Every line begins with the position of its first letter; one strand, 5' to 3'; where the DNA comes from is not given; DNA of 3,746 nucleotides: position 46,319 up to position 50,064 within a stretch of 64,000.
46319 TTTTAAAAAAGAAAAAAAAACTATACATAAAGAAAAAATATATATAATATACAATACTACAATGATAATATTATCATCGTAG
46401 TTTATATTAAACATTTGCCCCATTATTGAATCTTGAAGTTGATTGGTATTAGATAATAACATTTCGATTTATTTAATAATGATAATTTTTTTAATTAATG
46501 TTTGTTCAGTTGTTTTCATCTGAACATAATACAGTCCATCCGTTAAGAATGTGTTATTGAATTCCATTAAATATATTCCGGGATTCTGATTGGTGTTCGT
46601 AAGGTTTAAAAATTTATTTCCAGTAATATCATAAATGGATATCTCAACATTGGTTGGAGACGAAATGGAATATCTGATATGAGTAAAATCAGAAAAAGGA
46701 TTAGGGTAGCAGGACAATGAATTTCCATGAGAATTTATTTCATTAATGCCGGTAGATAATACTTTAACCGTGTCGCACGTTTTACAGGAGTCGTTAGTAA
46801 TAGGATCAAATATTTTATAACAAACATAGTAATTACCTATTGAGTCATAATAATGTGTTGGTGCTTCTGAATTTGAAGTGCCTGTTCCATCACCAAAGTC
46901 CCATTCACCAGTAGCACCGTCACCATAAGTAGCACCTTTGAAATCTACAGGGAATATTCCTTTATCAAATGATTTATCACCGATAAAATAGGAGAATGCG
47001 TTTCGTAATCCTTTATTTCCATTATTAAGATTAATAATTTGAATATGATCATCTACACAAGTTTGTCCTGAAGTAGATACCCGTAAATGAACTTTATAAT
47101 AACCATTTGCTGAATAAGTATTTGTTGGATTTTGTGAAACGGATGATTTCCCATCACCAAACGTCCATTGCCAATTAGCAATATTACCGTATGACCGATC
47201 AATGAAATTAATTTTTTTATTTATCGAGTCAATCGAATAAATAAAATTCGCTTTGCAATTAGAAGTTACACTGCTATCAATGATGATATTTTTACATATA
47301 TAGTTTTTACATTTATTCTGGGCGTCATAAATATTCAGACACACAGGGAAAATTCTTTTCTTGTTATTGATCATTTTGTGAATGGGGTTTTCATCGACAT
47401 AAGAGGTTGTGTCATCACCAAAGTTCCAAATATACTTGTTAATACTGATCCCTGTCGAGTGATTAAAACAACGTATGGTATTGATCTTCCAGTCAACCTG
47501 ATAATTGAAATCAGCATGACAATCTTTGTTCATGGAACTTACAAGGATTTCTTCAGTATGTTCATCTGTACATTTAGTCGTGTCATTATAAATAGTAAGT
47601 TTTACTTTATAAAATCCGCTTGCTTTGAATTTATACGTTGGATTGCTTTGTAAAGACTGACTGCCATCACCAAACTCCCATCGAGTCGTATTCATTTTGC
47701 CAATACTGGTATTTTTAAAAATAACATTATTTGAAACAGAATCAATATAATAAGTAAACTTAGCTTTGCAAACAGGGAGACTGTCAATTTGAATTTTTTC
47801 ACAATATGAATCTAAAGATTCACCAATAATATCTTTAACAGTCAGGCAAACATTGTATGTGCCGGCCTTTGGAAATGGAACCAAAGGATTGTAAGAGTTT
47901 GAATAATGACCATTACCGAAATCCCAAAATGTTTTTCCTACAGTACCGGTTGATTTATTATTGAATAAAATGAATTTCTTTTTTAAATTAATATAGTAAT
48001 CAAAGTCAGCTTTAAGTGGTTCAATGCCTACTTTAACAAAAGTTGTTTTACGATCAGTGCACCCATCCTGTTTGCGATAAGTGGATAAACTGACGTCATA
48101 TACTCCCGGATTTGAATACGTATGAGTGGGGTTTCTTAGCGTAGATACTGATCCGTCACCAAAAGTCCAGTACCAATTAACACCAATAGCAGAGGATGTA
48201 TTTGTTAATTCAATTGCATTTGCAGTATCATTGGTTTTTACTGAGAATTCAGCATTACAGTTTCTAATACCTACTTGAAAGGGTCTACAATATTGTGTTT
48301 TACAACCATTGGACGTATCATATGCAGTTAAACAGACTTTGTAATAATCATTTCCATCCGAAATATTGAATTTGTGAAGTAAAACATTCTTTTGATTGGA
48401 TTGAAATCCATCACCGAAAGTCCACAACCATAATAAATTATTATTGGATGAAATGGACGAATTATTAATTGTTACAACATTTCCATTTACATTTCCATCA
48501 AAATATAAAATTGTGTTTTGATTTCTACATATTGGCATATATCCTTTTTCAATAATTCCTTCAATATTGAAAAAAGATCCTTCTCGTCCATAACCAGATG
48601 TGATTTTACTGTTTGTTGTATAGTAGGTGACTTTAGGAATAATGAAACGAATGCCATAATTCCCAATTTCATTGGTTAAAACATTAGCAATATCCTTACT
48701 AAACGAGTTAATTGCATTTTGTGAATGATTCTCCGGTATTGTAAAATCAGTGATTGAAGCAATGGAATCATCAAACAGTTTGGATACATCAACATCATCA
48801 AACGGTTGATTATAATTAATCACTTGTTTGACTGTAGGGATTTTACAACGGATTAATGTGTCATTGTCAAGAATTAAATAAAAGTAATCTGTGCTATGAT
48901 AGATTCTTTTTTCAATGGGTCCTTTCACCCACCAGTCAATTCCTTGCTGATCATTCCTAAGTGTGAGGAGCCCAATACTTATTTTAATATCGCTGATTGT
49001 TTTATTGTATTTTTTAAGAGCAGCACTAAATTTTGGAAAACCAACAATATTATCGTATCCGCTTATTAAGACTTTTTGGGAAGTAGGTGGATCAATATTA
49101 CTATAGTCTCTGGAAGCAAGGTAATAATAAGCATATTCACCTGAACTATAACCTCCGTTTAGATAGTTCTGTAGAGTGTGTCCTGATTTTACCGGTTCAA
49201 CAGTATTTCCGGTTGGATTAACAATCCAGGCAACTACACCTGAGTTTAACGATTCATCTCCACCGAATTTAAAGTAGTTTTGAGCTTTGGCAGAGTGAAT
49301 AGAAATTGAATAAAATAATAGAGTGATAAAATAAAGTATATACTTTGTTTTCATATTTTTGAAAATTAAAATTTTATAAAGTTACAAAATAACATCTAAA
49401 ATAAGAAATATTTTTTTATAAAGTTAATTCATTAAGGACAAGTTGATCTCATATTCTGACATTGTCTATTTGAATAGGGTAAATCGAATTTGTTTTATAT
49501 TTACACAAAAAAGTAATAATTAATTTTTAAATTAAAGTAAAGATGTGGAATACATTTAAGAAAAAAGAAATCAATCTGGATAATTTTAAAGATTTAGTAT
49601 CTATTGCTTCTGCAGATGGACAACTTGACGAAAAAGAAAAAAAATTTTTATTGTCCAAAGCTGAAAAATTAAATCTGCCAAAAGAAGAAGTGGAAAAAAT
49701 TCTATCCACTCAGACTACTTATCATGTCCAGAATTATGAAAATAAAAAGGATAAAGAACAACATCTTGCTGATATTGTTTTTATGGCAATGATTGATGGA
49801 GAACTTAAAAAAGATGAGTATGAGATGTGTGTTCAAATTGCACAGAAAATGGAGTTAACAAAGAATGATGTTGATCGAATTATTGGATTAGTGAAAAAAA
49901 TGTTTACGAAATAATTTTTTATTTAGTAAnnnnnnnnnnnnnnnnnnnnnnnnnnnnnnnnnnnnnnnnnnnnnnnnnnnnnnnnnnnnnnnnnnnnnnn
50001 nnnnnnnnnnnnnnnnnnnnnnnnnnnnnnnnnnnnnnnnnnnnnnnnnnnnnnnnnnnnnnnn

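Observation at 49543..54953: Co-directional block interleaving three TerB-like domains with two periplasmic ligand-binding proteins that lack classical outputs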

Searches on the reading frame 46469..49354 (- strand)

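Call 72: search_protein_families(library=pfam, proteins=[window:46469-49354:-], max_evalue=0.00001)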
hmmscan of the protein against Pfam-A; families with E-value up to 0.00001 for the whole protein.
window:46469-49354:- (961 aa): 3 families
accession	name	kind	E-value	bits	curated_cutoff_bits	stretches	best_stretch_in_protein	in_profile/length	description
PF18911.6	PKD_4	-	1.1e-60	202.1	27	5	709-766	18-76/85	PKD domain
PF00801.26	PKD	-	1.5e-40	137.5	23.5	2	722-760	26-66/80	PKD domain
PF18962.6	Por_Secre_tail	-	5.8e-10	39.8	27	1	883-959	2-75/75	Secretion system C-terminal sorting domain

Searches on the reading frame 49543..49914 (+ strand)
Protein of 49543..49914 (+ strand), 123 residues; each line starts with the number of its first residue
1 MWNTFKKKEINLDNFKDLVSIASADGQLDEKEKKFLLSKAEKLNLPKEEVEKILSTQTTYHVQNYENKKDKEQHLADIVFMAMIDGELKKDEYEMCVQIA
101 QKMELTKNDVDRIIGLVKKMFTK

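Call 3: search_protein_families(library=pfam, proteins=[window:49543-49914:+], max_evalue=1)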
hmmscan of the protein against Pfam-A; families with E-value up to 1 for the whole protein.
window:49543-49914:+ (123 aa): 7 families
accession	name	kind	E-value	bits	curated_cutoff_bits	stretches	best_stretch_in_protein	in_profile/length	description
PF05099.18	TerB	-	1.9e-08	35.1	24.4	2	15-53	78-116/118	Tellurite resistance protein TerB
PF04391.17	DUF533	-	1.7e-06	28.2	29.6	1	18-51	77-110/178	Protein of unknown function (DUF533)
PF04539.22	Sigma70_r3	-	0.0012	19.4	25.3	1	40-79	27-66/78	Sigma-70 region 3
PF08241.18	Methyltransf_11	-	0.013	16.6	21.2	1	8-66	20-77/95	Methyltransferase domain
PF09966.14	DUF2200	-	0.039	14.5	22.8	1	36-79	14-57/111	Uncharacterized protein conserved in bacteria (DUF2200)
PF24409.1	wHTH-PRTase_assc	-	0.084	13.4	27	0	92-119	10-37/83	wHTH-PRTase associated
PF08519.17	RFC1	-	0.23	12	23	1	60-119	69-130/158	Replication factor RFC1 C terminal domain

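Call 4: search_protein_families(library=ncbifam, proteins=[window:49543-49914:+], max_evalue=1)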
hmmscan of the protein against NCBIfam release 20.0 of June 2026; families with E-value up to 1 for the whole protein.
window:49543-49914:+ (123 aa): 4 families
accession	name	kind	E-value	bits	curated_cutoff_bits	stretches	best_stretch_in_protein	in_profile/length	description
NF006948.0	PRK09430.1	equivalog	3.9e-08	33.2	162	2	19-70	137-189/267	co-chaperone DjlA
NF040639.1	LETM1_rel_film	equivalog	0.00027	20.5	250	2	62-122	222-282/396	LETM1-related biofilm-associated protein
NF041912.1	HVO_0758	equivalog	0.12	12.3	70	1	82-113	7-39/55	HVO_0758 family zinc finger protein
NF049981.1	UshA_like_Sel_2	equivalog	0.14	11.6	140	1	36-116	85-164/262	UshA-like (seleno)protein family 2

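Call 40: search_protein_families(library=padloc, proteins=[window:49543-49914:+], max_evalue=0.1)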
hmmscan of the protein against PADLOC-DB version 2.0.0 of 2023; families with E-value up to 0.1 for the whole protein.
window:49543-49914:+ (123 aa): 2 families
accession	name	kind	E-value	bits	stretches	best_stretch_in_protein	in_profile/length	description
PDLC05027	PDC-S48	-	1.7e-08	32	2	9-65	268-324/411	-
PDLC03833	BnzA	-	0.0021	14.8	1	8-59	236-287/544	-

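Call 63: search_solved_structures(query=window:49543-49911:+, max_evalue=1, show_alignments=1)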
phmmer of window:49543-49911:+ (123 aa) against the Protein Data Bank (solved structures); distinct sequences matched with E-value up to 1: 10.
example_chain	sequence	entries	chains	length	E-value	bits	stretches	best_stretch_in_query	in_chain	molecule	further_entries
6een_D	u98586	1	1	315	0.0083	19.9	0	62-104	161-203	Designer Pentatricopeptide Protein dPPR10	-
6een_A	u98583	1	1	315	0.012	19.3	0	62-105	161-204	Designer Pentatricopeptide Protein dPPR10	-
6een_C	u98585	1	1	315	0.025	18.3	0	63-104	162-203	Designer Pentatricopeptide Protein dPPR10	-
6een_B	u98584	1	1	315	0.11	16.2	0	62-104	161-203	Designer Pentatricopeptide Protein dPPR10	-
4ozs_A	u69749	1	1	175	0.29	14.9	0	64-104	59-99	Alpha solenoid protein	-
2ou3_A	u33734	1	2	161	0.34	14.7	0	18-53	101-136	Tellurite resistance protein of COG3793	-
6ifu_A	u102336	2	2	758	0.64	13.8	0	51-82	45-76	Type III-A CRISPR-associated protein Csm1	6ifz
6ifn_A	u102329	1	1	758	0.71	13.6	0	51-82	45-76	Type III-A CRISPR-associated protein Csm1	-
6ifk_A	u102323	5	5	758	0.75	13.6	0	51-82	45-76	Type III-A CRISPR-associated protein Csm1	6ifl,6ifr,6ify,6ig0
28jw_v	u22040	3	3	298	0.93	13.3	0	20-95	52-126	30S ribosomal protein 3, chloroplastic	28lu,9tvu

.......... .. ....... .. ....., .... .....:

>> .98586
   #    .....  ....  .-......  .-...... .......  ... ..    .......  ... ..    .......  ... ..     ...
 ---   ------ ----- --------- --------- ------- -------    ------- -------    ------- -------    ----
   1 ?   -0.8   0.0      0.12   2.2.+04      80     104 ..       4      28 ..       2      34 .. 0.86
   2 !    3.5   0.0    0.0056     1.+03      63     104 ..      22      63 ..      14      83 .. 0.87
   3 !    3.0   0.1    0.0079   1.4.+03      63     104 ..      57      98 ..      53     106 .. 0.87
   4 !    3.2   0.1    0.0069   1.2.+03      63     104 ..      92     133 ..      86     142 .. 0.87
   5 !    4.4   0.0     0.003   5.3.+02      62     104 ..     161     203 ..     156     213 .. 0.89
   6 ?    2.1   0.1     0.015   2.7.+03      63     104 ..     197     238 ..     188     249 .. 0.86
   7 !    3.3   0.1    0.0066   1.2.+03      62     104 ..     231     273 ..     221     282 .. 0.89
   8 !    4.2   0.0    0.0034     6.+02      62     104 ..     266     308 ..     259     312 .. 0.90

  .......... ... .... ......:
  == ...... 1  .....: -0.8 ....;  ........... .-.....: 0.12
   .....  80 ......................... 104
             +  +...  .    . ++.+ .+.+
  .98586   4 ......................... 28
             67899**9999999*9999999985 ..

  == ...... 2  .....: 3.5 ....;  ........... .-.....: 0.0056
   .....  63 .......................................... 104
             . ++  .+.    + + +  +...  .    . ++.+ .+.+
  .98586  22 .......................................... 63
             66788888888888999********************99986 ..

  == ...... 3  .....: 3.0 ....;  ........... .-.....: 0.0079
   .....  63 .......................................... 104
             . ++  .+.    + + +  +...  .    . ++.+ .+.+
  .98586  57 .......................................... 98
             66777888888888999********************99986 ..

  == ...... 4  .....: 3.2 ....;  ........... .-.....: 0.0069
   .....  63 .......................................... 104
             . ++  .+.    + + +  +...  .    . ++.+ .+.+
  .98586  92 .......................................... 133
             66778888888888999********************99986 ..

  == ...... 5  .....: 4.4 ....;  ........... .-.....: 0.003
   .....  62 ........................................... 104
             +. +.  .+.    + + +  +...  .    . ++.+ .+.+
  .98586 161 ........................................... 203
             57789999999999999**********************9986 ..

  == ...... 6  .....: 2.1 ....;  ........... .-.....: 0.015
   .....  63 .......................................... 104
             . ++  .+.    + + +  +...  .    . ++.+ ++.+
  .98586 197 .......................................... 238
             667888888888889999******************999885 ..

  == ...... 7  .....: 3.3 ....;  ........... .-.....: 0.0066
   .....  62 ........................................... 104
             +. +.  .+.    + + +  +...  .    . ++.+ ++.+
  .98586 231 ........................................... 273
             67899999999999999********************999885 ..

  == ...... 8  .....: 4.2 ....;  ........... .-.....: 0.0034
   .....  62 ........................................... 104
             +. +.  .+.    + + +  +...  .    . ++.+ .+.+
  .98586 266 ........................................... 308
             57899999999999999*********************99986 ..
